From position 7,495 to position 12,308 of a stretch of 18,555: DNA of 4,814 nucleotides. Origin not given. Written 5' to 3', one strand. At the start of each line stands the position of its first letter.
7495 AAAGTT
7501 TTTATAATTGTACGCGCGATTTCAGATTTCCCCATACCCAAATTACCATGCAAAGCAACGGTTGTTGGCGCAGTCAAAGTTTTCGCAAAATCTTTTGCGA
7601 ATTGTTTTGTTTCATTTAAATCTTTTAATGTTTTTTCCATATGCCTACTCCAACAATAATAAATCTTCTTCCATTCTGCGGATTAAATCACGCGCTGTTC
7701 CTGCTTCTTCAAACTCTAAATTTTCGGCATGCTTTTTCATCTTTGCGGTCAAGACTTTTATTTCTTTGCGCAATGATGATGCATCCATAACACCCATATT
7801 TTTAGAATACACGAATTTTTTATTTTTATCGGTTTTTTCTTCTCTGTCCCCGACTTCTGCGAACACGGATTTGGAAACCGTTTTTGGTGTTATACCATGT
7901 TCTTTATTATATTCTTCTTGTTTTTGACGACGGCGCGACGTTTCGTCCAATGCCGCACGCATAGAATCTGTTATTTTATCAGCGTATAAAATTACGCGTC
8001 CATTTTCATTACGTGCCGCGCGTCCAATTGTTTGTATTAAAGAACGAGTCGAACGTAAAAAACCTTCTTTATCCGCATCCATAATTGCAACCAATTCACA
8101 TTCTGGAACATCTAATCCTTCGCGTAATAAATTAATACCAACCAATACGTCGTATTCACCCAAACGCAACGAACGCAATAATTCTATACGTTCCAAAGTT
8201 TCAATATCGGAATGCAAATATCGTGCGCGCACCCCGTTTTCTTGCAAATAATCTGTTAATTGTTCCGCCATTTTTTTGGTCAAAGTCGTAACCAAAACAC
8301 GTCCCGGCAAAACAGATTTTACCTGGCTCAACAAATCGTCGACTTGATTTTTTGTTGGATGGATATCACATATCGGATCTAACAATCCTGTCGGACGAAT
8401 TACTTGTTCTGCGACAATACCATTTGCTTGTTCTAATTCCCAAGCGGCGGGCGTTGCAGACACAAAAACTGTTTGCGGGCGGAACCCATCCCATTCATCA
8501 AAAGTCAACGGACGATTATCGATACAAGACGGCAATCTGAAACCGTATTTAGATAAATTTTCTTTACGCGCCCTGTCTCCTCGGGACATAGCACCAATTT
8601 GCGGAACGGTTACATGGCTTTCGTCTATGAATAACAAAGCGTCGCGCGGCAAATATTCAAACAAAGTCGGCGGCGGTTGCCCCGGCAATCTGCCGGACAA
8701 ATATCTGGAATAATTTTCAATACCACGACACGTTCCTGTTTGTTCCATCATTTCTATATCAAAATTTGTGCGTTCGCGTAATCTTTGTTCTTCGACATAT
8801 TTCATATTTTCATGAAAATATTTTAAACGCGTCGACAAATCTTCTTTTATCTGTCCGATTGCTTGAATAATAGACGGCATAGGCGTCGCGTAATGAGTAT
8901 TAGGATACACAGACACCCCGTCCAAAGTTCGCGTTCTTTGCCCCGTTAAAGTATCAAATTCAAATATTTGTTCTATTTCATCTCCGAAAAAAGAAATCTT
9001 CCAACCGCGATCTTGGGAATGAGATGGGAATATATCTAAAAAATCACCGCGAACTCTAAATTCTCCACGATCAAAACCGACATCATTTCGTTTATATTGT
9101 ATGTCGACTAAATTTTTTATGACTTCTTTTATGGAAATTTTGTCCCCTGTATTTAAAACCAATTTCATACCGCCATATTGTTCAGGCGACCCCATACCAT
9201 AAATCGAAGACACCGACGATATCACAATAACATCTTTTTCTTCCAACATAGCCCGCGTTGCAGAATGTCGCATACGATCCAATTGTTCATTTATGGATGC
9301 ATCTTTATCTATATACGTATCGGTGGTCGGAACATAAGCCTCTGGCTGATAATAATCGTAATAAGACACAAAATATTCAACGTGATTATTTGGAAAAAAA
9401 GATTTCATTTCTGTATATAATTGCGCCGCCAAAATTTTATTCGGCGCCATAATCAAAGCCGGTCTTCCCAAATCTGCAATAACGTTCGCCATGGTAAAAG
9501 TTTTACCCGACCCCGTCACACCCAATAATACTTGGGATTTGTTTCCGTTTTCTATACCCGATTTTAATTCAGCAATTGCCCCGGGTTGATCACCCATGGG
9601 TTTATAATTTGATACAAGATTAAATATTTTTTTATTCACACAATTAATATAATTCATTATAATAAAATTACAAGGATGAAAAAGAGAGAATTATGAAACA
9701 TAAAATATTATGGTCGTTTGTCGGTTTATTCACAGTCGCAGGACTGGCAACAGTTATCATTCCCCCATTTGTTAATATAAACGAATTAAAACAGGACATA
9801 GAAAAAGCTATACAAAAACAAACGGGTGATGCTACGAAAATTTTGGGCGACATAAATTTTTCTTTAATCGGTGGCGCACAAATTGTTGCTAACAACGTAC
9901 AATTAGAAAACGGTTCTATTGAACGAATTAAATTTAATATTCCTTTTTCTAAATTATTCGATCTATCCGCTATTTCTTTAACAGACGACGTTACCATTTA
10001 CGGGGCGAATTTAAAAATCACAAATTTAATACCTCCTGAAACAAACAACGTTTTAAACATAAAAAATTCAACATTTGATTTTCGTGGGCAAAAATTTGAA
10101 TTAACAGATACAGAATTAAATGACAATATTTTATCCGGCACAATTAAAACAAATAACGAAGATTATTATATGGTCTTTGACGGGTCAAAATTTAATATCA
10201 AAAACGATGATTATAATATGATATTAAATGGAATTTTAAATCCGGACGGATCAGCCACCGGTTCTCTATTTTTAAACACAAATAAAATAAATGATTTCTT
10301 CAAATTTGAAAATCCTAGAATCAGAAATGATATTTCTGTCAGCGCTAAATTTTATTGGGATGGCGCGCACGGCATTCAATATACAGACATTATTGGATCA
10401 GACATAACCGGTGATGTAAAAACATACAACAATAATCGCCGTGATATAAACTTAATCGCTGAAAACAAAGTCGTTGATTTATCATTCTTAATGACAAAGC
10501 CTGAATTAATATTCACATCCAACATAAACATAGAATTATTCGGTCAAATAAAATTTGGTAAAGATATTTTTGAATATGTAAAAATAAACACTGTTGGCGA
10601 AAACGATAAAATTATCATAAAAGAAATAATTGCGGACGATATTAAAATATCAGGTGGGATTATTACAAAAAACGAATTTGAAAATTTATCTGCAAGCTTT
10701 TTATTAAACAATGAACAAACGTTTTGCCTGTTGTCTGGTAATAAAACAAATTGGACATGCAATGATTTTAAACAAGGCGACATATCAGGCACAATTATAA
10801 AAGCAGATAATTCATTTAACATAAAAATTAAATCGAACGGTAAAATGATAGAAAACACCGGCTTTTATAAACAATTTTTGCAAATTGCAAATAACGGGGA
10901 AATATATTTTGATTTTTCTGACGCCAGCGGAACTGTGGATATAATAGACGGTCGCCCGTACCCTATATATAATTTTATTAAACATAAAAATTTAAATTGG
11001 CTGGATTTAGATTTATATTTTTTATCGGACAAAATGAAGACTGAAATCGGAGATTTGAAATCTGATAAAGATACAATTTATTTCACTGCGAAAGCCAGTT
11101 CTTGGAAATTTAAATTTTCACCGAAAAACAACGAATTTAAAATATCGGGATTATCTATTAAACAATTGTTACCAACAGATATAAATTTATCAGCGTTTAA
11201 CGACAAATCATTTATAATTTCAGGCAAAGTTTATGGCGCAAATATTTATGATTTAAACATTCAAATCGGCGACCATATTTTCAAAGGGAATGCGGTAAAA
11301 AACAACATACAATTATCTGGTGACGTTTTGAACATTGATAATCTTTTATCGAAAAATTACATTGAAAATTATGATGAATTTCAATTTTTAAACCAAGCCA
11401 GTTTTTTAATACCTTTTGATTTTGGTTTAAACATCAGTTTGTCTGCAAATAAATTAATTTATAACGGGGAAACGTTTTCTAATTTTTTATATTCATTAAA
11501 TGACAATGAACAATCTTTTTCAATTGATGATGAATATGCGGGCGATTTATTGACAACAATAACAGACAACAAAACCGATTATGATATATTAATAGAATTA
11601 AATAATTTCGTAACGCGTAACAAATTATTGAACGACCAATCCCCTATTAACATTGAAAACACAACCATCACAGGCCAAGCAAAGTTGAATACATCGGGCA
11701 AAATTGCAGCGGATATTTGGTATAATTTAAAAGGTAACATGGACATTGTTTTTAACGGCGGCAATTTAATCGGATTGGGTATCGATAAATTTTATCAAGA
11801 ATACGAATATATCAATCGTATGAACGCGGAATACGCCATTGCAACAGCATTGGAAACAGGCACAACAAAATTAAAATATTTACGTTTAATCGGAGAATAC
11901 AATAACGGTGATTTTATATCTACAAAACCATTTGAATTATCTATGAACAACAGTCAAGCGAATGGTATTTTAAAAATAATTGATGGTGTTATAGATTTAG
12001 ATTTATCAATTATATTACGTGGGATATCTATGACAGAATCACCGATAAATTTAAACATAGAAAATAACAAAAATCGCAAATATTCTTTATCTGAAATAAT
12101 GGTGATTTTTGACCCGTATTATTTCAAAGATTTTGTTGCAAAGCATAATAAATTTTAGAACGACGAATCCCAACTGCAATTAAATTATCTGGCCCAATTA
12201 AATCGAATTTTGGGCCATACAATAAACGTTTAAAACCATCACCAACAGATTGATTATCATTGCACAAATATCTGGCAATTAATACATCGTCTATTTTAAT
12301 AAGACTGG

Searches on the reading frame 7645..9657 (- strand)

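Call 55: search_protein_families(library=pfam, proteins=[window:7645-9657:-], max_evalue=0.001)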
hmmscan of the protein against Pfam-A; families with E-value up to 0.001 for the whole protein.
window:7645-9657:- (670 aa): 7 families
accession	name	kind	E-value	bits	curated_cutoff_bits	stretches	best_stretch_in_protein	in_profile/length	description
PF17757.6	UvrB_inter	-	1.5e-32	112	22.9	1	167-256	2-91/91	UvrB interaction domain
PF12344.14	UvrB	-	7.8e-24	83.7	27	1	557-598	1-42/43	Ultra-violet resistance protein B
PF00271.37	Helicase_C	-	3.2e-20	72.9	23.5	1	443-550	7-109/110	Helicase conserved C-terminal domain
PF04851.21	ResIII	-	6.8e-11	42.8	22.5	1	20-115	4-103/164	Type III restriction enzyme, res subunit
PF00270.35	DEAD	-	6.8e-07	29.6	26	1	38-92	14-73/167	DEAD/DEAH box helicase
PF02151.25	UVR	-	4.8e-06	26.6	21.5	1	631-664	2-35/36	UvrB/uvrC motif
PF13307.12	Helicase_C_2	-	0.00079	20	25.3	0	446-525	4-88/170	Helicase C-terminal domain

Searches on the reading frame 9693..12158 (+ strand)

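Call 5: search_protein_families(library=pfam, proteins=[window:9693-12158:+], max_evalue=0.01)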
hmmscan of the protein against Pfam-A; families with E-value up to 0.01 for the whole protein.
window:9693-12158:+ (821 aa): 1 family
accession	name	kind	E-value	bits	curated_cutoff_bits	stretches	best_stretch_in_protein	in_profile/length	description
PF05170.20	AsmA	-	0.00072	18.9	29.8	0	4-124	6-132/607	AsmA family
